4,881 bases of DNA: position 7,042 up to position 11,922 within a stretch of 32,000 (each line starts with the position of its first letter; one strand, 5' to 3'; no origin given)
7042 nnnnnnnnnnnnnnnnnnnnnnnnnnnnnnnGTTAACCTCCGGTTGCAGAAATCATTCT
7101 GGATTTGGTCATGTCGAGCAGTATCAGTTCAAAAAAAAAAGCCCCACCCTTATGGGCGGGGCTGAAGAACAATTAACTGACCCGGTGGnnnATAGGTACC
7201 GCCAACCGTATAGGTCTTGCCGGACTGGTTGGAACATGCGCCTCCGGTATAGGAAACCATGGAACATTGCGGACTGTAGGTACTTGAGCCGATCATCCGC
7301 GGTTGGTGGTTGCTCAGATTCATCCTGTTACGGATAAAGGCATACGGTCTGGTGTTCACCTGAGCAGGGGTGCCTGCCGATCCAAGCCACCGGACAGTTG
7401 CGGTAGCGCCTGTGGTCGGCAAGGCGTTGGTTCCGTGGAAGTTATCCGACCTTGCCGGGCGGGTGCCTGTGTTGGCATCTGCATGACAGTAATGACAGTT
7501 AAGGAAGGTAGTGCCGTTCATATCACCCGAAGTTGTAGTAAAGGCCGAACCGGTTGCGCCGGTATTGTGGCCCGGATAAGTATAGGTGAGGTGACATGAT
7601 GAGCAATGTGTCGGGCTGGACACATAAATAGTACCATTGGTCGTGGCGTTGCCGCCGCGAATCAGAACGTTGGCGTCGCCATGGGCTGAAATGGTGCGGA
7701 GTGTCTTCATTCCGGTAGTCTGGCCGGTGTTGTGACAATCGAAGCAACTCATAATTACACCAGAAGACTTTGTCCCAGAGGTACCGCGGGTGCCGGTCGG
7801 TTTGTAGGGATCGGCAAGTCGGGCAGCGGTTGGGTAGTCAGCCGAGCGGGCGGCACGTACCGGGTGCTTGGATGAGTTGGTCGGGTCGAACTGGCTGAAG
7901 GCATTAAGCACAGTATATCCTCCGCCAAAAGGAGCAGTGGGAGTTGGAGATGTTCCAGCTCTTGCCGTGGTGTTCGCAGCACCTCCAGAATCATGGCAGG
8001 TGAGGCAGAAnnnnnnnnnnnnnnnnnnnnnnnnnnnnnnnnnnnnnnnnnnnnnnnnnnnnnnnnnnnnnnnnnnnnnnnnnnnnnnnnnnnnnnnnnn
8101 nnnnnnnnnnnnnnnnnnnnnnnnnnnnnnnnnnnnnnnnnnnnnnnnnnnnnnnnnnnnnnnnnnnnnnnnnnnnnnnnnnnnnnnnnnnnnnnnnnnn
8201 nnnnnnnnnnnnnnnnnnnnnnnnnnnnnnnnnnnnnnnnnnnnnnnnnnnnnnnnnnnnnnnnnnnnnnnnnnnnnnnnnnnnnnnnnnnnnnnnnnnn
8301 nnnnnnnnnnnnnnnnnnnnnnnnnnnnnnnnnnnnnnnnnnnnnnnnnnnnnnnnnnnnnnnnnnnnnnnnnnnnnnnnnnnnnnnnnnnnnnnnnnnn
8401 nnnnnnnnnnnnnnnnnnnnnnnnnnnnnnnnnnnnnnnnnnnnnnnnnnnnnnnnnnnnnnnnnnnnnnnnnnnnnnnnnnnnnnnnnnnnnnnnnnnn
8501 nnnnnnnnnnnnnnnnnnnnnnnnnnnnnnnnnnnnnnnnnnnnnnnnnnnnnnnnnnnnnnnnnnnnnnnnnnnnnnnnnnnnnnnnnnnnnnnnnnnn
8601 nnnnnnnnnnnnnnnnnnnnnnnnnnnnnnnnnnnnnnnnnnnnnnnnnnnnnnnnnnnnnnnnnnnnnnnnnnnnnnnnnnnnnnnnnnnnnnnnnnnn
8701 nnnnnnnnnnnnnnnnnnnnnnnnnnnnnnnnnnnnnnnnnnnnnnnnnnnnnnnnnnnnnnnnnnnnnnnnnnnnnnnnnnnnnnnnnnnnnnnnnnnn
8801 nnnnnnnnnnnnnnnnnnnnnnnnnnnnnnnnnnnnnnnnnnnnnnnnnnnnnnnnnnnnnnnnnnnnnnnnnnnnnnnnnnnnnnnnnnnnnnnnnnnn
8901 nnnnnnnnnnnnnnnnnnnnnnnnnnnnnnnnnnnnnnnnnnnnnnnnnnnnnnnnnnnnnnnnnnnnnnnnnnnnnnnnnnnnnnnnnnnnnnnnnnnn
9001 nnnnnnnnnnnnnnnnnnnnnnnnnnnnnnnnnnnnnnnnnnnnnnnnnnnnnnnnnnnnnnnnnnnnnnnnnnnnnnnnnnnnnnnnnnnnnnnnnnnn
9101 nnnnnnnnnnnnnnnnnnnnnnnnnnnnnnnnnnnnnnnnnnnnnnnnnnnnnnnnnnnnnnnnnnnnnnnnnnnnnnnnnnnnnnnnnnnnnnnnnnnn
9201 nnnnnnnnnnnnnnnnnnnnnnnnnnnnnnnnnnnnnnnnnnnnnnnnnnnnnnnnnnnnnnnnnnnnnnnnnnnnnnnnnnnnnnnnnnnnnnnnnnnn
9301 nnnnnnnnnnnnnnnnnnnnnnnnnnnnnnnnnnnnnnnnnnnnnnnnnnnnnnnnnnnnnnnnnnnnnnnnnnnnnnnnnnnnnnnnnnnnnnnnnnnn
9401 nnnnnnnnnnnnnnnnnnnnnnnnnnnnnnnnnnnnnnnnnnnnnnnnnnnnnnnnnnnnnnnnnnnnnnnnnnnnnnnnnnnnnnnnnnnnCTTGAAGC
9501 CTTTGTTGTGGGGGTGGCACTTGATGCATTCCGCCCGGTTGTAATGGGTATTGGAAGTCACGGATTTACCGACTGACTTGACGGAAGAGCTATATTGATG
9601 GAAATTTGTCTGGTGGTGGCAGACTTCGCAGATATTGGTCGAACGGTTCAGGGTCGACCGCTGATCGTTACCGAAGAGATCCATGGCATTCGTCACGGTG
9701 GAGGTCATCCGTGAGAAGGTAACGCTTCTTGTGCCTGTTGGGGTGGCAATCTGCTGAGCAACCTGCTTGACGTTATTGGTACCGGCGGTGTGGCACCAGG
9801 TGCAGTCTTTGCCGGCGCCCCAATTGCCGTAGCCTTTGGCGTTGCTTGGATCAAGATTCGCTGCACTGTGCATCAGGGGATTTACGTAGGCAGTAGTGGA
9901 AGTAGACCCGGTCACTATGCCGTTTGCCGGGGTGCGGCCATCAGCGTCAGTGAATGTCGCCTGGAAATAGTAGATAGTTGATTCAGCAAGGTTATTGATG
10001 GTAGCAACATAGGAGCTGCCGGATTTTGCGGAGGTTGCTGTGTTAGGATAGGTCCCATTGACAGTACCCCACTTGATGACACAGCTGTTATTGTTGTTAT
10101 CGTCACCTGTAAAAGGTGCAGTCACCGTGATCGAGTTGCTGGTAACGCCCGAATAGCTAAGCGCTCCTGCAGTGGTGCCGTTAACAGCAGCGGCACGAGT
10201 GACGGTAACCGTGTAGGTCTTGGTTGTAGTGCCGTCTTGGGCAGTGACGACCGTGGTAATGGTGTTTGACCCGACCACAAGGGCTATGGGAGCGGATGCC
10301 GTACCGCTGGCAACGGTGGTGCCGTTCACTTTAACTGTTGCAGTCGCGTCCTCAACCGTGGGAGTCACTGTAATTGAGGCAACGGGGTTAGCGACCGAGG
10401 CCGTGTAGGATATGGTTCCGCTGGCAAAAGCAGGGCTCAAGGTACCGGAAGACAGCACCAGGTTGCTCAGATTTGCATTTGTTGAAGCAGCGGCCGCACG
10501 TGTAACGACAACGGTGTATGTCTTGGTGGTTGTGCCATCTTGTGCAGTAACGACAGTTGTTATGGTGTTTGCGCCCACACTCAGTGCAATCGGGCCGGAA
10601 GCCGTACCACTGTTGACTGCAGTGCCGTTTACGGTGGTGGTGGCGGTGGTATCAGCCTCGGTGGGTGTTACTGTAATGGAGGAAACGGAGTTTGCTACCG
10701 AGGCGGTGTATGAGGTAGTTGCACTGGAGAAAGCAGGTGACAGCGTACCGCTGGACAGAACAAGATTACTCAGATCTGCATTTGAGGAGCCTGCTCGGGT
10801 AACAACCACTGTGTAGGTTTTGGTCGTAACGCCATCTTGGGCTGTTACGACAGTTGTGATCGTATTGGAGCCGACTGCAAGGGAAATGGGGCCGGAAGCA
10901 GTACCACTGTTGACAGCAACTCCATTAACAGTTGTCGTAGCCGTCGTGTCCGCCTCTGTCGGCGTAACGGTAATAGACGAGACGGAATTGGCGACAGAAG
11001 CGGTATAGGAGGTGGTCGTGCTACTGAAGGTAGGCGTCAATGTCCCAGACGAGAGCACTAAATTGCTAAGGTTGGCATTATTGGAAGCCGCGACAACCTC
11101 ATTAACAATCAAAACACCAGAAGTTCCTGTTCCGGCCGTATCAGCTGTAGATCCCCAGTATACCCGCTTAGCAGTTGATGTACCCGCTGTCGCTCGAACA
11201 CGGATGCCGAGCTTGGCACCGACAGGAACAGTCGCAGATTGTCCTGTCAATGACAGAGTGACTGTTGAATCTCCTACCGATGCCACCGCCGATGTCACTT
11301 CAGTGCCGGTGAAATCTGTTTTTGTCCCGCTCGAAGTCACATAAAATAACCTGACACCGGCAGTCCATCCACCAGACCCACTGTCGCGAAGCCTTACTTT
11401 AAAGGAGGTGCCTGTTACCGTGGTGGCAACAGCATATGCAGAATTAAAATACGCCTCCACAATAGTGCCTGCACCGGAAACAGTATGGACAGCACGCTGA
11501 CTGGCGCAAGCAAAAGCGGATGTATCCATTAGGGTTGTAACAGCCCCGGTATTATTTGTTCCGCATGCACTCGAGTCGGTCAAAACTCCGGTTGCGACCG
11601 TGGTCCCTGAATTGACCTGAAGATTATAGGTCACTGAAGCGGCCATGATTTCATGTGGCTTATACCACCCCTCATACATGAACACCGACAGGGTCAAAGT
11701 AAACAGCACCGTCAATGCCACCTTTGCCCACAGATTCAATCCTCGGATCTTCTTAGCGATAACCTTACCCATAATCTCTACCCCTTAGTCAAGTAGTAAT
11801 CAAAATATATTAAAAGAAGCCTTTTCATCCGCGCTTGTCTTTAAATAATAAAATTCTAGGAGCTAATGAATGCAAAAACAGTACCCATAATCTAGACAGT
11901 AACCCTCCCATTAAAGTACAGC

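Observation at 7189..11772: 1527-aa protein fuses adhesin-type cadherin-like repeats to a ~20-heme cytochrome module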

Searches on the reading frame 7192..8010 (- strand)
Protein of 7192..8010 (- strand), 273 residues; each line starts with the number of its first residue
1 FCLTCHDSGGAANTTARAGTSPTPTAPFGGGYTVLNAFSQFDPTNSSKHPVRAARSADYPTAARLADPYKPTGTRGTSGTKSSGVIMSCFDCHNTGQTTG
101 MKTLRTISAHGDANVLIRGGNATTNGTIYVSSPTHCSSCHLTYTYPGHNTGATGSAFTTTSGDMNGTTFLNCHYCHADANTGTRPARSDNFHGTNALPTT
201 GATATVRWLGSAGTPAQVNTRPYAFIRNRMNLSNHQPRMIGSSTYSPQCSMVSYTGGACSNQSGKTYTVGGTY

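Call 32: search_protein_families(library=pfam, proteins=[window:7192-8010:-], max_evalue=10)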
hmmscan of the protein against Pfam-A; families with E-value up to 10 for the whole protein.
window:7192-8010:- (273 aa): 9 families
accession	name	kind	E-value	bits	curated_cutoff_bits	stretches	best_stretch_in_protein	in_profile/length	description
PF22113.1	Mtrc-MtrF_II-IV_dom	-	1.2e-06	28.6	30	1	2-179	31-166/176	Outer membrane cytochrome MtrC/MtrF-like, domains II/IV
PF14522.11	Cytochrome_C7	-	0.00023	21.4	24.8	2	130-182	9-54/67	Cytochrome c7 and related cytochrome c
PF14537.11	Cytochrom_c3_2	-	0.0077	17.1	25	1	87-176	7-64/79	Cytochrome c3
PF02335.20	Cytochrom_C552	-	0.0092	15.4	24.1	1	87-150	126-185/438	Cytochrome c552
PF09626.15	DHC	-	2.3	9.7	22.2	0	168-182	100-114/116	Dihaem cytochrome c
PF02085.21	Cytochrom_CIII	-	2.7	8.8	22.9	1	87-142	31-84/101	Class III cytochrome C family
PF13442.11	Cytochrome_CBB3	-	3.4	8.5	27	1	2-20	14-32/68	Cytochrome C oxidase, cbb3-type, subunit III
PF09699.15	Paired_CXXCH_1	-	5.7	7.2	20.6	2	2-13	9-20/41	Doubled CXXCH motif (Paired_CXXCH_1)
PF00034.26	Cytochrom_C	-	5.8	8.7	21.3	1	171-231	11-73/90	Cytochrome c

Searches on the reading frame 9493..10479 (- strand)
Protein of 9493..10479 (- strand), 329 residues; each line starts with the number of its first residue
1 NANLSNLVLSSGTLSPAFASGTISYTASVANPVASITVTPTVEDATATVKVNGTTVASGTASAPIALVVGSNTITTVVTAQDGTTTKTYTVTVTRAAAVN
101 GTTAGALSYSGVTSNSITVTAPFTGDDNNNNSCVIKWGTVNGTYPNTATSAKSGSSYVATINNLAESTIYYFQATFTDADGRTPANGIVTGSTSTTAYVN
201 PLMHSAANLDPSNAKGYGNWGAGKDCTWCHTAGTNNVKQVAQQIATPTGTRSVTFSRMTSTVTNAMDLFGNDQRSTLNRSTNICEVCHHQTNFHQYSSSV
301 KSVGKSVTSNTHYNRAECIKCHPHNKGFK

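Call 96: find_related_loci(query=window:9493-10479:-, collection=metagenome_contigs, flank=6000)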
Query window:9493-10479:- (329 aa) in metagenome_contigs; peptide patterns used: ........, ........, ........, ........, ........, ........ (x = any residue, [..] = any of these).
600 stretches matched a pattern (row limit reached: there are more); 334 encode a relative of the query (tblastn E <= 1e-3); the best 80 are kept; 80 distinct loci.
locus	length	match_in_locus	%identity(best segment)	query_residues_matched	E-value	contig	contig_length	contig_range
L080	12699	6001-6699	37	91-328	1e-37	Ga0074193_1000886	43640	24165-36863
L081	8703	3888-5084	82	1-100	1e-36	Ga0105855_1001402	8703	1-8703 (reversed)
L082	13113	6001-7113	62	1-124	2e-35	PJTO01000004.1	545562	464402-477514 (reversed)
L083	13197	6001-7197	74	1-100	5e-35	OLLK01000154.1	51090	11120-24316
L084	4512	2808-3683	72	1-108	2e-34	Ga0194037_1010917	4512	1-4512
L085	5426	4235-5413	68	1-117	3e-34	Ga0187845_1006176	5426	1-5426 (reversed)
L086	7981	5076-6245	72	2-112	8e-34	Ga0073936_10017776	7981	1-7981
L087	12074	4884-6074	73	1-98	1e-33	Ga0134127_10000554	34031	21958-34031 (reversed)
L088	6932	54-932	74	2-114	4e-33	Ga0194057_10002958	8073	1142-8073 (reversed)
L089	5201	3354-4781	47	1-222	9e-33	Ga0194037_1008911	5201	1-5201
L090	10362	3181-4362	69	1-161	2e-32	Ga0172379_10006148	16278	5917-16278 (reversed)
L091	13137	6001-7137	48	2-200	2e-32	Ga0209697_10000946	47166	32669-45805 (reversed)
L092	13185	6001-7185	71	1-110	2e-32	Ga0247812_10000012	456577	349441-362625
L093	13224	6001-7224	65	1-112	1e-32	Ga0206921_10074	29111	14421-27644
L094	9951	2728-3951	64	1-111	2e-32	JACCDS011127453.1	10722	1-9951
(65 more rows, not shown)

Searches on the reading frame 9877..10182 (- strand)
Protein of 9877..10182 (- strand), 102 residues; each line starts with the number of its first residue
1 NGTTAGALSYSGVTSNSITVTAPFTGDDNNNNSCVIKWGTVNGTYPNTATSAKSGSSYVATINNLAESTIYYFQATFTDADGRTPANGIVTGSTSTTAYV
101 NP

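Call 32: search_protein_families(library=pfam, proteins=[window:9877-10182:-], max_evalue=10)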
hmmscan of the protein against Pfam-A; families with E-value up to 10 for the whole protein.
window:9877-10182:- (102 aa): 2 families
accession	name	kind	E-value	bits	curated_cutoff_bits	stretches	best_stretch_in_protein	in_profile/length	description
PF16656.11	Pur_ac_phosph_N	-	0.00018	22.4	30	1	8-76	6-79/93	Purple acid Phosphatase, N-terminal domain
PF19535.4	DUF6060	-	0.013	15.5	26.5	1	7-81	16-87/171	Family of unknown function (DUF6060)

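Call 85: search_solved_structures(query=A5, max_evalue=1)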
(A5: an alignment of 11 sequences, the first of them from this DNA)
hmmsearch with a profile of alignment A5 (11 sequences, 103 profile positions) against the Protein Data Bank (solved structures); distinct sequences matched with E-value up to 1: 7.
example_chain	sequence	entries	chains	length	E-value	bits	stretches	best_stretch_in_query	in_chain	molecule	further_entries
8q6t_I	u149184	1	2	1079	0.00027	24.5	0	60-91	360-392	Titin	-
8g4l_bm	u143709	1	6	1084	0.038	17.6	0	45-85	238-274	Titin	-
3lpw_A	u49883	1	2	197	0.16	15.7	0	43-85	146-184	A77-A78 domain from Titin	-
9x1i_A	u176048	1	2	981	0.18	15.5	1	12-95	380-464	Endo-beta-N-acetylglucosaminidase HS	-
4u3h_A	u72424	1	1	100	0.39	14.4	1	34-84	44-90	FN3con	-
1x5g_A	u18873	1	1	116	0.67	13.6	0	55-91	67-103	Neogenin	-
4jmg_A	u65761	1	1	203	0.71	13.5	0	10-76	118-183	Clamp Ptpn11_pY580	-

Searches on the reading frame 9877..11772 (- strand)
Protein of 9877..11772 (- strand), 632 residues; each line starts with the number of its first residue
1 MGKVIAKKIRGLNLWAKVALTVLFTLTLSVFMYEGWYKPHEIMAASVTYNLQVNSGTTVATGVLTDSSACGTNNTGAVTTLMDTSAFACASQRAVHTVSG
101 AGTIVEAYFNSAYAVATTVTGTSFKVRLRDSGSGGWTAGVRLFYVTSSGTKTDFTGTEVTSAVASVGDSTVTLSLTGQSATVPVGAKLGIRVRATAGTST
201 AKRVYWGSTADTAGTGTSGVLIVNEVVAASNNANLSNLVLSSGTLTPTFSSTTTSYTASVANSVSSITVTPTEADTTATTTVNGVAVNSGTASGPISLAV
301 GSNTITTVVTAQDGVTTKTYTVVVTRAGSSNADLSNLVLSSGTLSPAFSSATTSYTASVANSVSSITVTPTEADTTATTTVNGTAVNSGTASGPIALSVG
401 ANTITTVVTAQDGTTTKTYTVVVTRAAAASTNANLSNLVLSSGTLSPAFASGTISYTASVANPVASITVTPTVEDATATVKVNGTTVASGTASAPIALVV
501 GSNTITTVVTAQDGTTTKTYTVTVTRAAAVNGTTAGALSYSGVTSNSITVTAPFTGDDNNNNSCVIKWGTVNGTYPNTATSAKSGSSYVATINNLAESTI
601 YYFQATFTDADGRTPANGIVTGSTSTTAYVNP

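Call 44: predict_structure(alignment_id=A2)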
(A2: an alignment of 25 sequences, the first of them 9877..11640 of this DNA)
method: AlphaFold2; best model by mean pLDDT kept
length: 588 residues; sequences in the alignment: 25
mean_pLDDT: 69.9   pTM: 0.46
mean pLDDT of the five models: 69.9, 69.2, 68.9, 68.3, 66.9
residues with pLDDT >= 90: 208; 70-90: 147; 50-70: 31; < 50: 202
segments of 3 or more residues with pLDDT < 50: 1-145, 147-182, 568-588
pLDDT, mean of each block of 10 residues (from residue 1): 24 29 35 39 39 42 41 40 39 33 31 33 36 39 44 40 42 41 77 88 79 91 94 94 95 94 94 95 94 89 85 89 95 95 96 92 95 96 82 81 64 85 92 92 94 91 90 92 68 76 80 70 82 83 84 81 63 41 30
secondary structure, 60 per line:
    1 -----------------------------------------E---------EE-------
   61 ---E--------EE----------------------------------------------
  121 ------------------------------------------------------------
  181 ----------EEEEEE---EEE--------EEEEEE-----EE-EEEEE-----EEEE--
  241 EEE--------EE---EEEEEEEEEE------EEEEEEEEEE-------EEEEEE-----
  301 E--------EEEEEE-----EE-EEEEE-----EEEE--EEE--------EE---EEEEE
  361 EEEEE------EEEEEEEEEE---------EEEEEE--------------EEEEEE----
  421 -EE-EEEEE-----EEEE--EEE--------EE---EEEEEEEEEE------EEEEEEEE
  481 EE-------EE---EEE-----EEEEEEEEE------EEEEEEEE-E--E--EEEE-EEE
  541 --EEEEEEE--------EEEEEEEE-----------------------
elements in order: E191-196 E200-202 E211-216 E225-229 E235-238 E241-243 E257-266 E273-282 E290-295 E310-315 E324-328 E334-337 E340-342 E356-365 E372-381 E391-396 E411-416 E425-429 E435-438 E441-443 E457-466 E473-482 E495-497 E503-511 E518-525 E533-536 E538-540 E543-549 E558-565

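Call 49: fold_search(model_id=the predicted structure, library=pdb)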
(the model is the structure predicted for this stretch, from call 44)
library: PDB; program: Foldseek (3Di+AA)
matches with E <= 10: 1869; with E <= 0.001: 242
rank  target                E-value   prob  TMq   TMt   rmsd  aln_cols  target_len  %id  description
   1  4y61_A                1.1e-10  1.00  0.17  0.22  15.3       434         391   13  Crystal structure of the complex between Slitrk2 LRR1 and PTP delta Ig1-Fn1 (released 2015-06-03)
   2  4yfd_A                1.7e-10  1.00  0.15  0.17  20.0       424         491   12  Crystal structure PTP delta Ig1-Fn2 in complex with IL-1RAcP (released 2015-05-06)
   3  5xwt_A                2.7e-10  1.00  0.18  0.25  18.9       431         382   13  Crystal structure of PTPdelta Ig1-Fn1 in complex with SALM5 LRR-Ig (released 2018-06-06)
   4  4yfg_A                8.4e-10  1.00  0.13  0.15  27.7       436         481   13  Crystal structure of PTP delta meA3/meB minus variant Ig1-Fn1 (released 2015-05-06)
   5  8k53_A                9.3e-10  1.00  0.14  0.12  22.6       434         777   12  Structure of the Dimeric Human CNTN2 Ig 1-6-FNIII 1-2 Domain in an Asymmetric State (released 2023-12-06)
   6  5xwt_C                1.4e-09  1.00  0.18  0.25  17.7       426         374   14  Crystal structure of PTPdelta Ig1-Fn1 in complex with SALM5 LRR-Ig (released 2018-06-06)
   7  7ceg_A                2.4e-09  1.00  0.20  0.28  18.0       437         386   12  Crystal structure of the complex between mouse PTP delta and neuroligin-3 (released 2021-02-24)
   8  7zgj_A                4.1e-09  1.00  0.15  0.14  36.0       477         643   10  Trypanosoma brucei gambiense ISG65 in complex with human complement component C3 (released 2023-04-05)
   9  3b43                  8.6e-09  1.00  0.15  0.16  16.8       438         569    8  I-band fragment I65-I70 from titin (released 2008-01-22)
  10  5erd_B                1.0e-08  1.00  0.13  0.14  16.8       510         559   10  Crystal structure of human Desmoglein-2 ectodomain (released 2016-06-22)
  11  5w1d                  1.3e-08  1.00  0.18  0.23  13.3       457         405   14  Crystal Structure of Mouse Protocadherin-15 EC4-7 (released 2018-06-06)
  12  9ijj_O                1.7e-08  1.00  0.27  0.16  10.2       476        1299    9  In situ structure of the central apparatus in mouse sperm axoneme. (released 2025-06-04)
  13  6vg4_A                3.4e-08  1.00  0.18  0.17  13.8       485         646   10  Human protocadherin 10 ectodomain (released 2020-03-11)
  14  9u61_C                3.8e-08  1.00  0.16  0.15  41.5       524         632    9  CP/MBL pathways C3 convertase C4b2a and C3 complex (released 2026-01-14)
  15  3l5n_A                4.2e-08  1.00  0.13  0.12  37.2       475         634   10  Staphylococcal Complement Inhibitor (SCIN) in complex with Human Complement Component C3b (released 2010-08-04)
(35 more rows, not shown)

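Call 54: search_protein_families(library=pfam, alignment_id=A4, max_evalue=0.001)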
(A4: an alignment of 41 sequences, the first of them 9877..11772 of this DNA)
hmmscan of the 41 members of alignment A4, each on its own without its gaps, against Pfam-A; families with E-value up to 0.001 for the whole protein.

A. member 1, window:9877-11772:- (632 aa): 2 families
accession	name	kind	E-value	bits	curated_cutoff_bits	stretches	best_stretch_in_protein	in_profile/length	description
PF12733.13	Cadherin-like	-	5e-63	210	24.2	3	335-425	2-88/89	Cadherin-like beta sandwich domain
PF09136.16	Glucodextran_B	-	2.4e-06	27.8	27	1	465-526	17-81/83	Glucodextranase, domain B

B. families by the number of members that match (of 41 scanned): 16 families
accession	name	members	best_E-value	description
PF00041.27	fn3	5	3.8e-13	Fibronectin type III domain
PF09099.16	Qn_am_d_aIII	3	3.6e-15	Quinohemoprotein amine dehydrogenase, alpha subunit domain III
PF12733.13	Cadherin-like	2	5e-63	Cadherin-like beta sandwich domain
PF03160.20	Calx-beta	2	2.6e-34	Calx-beta domain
PF01833.30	TIG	2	2.3e-12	IPT/TIG domain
PF09136.16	Glucodextran_B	2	9.8e-09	Glucodextranase, domain B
PF07550.17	Shr-like_HID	2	2.5e-05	Heme-binding protein Shr-like, Hb-interacting domain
PF13205.12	Big_5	1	1.2e-16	Bacterial Ig-like domain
PF21722.4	Gly_rich_2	1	1.1e-11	Glycine-rich domain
PF16656.11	Pur_ac_phosph_N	1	2.9e-08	Purple acid Phosphatase, N-terminal domain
PF19078.6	Big_12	1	6e-07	Bacterial Ig-like domain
PF18370.7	RGI_lyase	1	1.2e-06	Rhamnogalacturonan I lyases beta-sheet domain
PF11614.14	FixG_C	1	5.9e-05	IG-like fold at C-terminal of FixG, putative oxidoreductase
PF19077.6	Big_13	1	0.00011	Bacterial Ig-like domain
PF10179.15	NDNF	1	0.00034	Neuron-derived neurotrophic factor, first Fn(III) domain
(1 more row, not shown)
